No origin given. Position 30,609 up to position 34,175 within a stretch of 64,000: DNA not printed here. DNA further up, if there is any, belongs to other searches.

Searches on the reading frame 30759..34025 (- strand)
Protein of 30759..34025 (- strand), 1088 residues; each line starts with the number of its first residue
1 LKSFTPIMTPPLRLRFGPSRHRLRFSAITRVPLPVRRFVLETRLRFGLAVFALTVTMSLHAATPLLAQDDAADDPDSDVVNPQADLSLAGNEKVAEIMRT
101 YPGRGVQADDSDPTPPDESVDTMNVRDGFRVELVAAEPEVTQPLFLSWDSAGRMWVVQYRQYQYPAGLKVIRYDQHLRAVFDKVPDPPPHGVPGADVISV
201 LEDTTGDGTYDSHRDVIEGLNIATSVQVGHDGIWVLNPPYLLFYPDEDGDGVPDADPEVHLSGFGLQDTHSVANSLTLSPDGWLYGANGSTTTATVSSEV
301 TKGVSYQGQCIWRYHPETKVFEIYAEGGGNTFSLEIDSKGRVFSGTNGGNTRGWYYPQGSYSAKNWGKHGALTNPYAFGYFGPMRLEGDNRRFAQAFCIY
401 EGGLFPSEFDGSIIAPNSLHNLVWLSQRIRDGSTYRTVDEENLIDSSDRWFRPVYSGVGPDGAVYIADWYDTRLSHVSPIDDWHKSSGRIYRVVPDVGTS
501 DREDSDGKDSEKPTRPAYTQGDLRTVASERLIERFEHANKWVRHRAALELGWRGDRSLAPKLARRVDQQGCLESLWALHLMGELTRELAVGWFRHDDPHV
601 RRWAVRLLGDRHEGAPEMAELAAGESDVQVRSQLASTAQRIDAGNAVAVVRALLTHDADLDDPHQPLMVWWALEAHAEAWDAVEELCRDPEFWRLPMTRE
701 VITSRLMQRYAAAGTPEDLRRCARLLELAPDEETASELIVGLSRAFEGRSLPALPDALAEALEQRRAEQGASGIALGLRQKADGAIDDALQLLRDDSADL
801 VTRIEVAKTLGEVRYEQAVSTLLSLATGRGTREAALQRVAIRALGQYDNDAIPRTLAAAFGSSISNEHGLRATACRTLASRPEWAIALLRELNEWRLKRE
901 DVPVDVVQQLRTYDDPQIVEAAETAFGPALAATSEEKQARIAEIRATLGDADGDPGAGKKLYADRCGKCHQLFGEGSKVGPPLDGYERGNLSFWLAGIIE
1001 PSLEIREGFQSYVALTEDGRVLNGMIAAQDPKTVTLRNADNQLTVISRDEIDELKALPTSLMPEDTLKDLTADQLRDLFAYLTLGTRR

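Call 8: search_protein_families(library=pfam, proteins=[window:30759-34025:-], max_evalue=0.01)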
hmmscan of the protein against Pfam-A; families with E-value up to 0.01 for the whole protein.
window:30759-34025:- (1088 aa): 4 families
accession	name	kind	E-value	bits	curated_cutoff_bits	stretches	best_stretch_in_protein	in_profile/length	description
PF23500.1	DUF7133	-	2e-72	245.1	27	1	116-495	2-383/385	Domain of unknown function (DUF7133)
PF13646.12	HEAT_2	-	1.2e-14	54.8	27.7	2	757-835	3-83/88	HEAT repeats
PF00034.26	Cytochrom_C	-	2.7e-07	32.2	21.3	1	957-1002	3-49/90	Cytochrome c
PF13442.11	Cytochrome_CBB3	-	0.00069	20.3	27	0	956-985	4-29/68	Cytochrome C oxidase, cbb3-type, subunit III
